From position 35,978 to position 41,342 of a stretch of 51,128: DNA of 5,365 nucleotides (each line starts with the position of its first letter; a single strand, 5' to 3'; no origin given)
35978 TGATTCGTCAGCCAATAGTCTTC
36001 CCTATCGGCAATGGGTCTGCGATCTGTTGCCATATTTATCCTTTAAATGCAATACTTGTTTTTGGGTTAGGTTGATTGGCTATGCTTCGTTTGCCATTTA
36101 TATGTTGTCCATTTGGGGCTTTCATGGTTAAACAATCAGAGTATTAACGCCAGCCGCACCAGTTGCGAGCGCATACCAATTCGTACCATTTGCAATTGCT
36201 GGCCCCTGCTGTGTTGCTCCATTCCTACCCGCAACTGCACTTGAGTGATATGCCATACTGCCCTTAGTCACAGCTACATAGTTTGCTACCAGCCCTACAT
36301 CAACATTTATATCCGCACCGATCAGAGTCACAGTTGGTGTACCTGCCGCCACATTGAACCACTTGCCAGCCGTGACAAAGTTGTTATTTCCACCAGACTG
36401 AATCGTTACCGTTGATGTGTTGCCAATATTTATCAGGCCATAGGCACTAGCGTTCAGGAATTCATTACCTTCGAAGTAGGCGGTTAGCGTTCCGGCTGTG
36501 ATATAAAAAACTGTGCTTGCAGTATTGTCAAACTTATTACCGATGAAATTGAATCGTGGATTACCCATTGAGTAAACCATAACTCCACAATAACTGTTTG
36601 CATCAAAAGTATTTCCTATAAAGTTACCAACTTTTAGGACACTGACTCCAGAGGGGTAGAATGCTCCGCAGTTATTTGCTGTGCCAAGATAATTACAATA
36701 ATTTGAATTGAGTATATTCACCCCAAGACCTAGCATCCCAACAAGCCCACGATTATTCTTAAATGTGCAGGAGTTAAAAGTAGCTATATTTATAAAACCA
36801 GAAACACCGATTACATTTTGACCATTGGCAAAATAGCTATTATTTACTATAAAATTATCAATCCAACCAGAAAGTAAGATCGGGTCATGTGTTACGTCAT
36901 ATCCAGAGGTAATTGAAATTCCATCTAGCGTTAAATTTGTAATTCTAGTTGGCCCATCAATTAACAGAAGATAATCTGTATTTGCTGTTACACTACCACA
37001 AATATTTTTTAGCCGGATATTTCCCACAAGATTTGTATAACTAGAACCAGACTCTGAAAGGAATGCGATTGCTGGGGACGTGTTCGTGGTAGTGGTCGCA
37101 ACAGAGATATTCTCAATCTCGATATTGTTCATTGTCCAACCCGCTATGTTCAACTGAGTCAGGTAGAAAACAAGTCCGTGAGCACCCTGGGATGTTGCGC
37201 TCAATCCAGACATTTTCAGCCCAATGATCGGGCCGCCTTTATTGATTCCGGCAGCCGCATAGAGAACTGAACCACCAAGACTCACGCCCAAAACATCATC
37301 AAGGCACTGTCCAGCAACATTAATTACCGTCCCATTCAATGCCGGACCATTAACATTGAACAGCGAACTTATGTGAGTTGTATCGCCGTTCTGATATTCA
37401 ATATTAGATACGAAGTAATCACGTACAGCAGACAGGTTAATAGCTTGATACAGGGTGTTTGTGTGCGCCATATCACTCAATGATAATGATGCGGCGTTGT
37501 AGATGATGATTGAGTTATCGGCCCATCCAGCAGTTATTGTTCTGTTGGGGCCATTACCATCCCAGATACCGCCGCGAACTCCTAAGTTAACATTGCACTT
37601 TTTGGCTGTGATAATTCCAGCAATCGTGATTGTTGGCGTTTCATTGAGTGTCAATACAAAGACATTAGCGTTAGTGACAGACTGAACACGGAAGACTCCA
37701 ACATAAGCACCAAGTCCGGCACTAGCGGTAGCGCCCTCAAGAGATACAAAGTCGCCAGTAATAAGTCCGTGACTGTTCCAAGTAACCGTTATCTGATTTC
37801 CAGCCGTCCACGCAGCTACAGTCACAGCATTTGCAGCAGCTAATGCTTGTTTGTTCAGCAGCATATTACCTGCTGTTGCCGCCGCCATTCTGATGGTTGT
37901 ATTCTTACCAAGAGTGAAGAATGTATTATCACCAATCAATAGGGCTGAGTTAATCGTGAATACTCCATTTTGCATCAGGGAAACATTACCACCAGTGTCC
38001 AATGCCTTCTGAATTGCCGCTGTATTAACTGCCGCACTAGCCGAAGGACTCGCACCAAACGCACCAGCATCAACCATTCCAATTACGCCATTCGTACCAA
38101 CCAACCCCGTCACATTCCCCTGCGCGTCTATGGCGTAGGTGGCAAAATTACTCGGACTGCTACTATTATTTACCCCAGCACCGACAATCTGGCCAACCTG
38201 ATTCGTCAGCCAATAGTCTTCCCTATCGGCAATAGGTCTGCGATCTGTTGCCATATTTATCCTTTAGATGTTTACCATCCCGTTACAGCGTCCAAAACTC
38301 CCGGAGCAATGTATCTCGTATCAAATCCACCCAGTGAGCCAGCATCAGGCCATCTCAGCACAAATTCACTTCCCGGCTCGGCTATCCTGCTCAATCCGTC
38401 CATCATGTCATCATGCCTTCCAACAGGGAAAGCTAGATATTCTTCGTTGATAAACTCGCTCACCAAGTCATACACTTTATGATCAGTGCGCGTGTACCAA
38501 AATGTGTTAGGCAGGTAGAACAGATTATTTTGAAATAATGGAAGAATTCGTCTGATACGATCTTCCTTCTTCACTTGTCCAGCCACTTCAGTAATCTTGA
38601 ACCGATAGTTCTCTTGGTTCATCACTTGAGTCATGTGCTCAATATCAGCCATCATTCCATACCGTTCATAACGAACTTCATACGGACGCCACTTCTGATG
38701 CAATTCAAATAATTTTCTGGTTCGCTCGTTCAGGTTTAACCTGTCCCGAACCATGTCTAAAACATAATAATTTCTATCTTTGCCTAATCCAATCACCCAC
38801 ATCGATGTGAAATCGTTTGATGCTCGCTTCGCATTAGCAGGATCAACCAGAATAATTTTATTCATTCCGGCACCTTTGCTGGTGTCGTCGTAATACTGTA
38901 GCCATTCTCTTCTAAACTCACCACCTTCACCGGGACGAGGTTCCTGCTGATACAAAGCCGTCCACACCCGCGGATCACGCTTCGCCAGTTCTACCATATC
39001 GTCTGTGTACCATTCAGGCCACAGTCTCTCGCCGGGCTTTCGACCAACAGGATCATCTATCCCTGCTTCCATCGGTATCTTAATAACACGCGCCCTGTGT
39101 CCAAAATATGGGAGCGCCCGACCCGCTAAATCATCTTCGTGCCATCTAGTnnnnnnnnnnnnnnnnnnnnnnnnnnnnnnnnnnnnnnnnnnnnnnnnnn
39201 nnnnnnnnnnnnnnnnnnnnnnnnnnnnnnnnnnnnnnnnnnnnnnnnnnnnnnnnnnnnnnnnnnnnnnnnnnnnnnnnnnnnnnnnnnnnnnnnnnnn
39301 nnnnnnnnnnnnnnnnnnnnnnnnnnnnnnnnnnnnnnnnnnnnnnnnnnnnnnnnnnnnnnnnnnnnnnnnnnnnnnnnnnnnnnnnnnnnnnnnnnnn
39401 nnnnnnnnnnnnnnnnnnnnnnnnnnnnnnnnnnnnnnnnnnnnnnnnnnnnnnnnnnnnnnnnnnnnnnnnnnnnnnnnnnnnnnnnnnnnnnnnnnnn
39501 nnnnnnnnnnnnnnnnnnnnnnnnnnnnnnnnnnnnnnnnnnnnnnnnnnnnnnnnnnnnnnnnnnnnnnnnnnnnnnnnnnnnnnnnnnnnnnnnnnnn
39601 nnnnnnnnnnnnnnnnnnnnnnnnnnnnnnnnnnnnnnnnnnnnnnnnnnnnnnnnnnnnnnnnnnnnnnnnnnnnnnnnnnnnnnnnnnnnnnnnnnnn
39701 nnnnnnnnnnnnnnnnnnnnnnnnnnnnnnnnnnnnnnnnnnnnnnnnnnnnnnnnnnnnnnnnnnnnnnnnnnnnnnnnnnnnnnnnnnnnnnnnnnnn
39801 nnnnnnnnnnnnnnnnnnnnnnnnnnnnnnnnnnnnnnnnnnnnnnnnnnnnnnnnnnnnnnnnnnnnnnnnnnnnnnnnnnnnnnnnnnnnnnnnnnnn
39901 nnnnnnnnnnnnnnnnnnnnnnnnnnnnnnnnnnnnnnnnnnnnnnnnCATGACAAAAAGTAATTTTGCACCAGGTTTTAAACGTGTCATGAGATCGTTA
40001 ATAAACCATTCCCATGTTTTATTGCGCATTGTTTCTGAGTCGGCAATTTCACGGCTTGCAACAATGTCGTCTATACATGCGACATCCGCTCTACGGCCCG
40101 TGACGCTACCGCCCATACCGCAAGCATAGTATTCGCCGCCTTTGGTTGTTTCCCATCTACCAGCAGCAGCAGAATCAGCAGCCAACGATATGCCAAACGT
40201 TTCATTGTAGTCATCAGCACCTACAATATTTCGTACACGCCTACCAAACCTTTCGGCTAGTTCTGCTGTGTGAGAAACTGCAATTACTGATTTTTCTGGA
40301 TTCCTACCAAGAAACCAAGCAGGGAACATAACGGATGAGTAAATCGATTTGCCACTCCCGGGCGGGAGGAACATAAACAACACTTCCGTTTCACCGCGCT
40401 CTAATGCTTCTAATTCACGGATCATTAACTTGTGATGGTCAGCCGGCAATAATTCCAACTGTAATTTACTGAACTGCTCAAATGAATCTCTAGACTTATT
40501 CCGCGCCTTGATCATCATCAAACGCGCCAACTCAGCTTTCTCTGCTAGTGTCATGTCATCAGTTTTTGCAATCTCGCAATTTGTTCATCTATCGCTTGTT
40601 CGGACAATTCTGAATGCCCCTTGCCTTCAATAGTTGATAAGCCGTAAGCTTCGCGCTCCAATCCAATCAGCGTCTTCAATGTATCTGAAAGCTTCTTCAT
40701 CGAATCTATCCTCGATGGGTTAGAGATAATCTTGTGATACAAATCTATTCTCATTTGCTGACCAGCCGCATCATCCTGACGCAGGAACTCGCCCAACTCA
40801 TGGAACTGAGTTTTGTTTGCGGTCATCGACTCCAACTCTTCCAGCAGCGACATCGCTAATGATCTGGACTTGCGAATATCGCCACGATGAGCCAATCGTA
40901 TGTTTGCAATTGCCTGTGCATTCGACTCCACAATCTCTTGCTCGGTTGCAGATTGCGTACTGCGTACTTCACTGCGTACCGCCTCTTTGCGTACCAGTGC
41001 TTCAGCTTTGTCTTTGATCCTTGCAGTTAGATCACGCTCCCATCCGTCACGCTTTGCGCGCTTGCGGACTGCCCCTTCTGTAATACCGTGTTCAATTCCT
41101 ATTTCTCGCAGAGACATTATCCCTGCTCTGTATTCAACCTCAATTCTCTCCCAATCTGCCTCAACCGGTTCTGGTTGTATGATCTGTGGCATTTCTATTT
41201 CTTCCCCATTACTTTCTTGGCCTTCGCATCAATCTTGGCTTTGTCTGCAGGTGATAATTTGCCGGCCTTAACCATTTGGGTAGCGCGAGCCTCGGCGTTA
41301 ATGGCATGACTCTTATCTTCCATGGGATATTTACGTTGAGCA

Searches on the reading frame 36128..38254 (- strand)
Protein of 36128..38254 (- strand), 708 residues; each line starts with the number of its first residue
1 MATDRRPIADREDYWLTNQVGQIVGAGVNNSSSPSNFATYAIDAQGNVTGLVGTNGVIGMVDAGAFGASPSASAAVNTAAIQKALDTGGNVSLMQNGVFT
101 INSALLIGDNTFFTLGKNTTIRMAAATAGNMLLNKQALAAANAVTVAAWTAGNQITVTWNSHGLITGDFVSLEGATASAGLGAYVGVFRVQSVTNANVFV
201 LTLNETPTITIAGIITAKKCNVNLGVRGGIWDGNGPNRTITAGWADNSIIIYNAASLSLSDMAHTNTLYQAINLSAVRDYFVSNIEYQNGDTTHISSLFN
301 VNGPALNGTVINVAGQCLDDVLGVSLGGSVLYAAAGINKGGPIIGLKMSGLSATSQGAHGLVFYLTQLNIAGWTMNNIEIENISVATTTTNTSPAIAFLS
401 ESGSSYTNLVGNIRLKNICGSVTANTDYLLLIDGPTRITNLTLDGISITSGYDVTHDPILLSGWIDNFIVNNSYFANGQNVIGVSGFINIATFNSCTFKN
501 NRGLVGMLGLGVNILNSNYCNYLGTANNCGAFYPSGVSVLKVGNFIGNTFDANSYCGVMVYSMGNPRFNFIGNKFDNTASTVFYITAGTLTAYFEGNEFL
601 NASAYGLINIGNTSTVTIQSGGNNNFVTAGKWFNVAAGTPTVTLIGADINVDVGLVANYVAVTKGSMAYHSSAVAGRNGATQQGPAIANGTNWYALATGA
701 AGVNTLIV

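Call 28: search_dna_similar(query=window:36128-38254:-, collection=phages, mode=protein, max_rows=15)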
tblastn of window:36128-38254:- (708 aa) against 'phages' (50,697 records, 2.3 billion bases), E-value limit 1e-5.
Records with a match: 1; places in all: 1; records where one place covers at least 80% of the query: 0.
Best place of each record, by identity: <60% 1.
By first word of the organism name: Caulobacter 1.
By host as written in the record: Caulobacter vibrioides CB15 1.
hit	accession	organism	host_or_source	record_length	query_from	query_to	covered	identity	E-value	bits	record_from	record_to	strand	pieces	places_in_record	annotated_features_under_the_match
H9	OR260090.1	Caulobacter phage Quill_5.2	Caulobacter vibrioides CB15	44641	77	448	53%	27.1%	3e-16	89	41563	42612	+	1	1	hypothetical protein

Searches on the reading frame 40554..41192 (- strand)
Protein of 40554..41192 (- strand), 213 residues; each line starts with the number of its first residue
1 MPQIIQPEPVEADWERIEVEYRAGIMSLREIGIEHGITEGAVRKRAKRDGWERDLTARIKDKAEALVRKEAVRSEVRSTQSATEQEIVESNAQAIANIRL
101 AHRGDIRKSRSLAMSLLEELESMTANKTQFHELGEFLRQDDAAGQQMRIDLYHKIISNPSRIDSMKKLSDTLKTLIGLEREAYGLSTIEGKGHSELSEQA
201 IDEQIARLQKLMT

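Call 52: search_protein_families(library=pfam, proteins=[window:40554-41192:-], max_evalue=0.01)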
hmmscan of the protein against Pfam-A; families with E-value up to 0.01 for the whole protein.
window:40554-41192:- (213 aa): 1 family
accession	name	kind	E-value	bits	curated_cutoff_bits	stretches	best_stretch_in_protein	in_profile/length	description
PF08281.18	Sigma70_r4_2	-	0.0025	17.8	25.7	0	26-48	27-49/54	Sigma-70, region 4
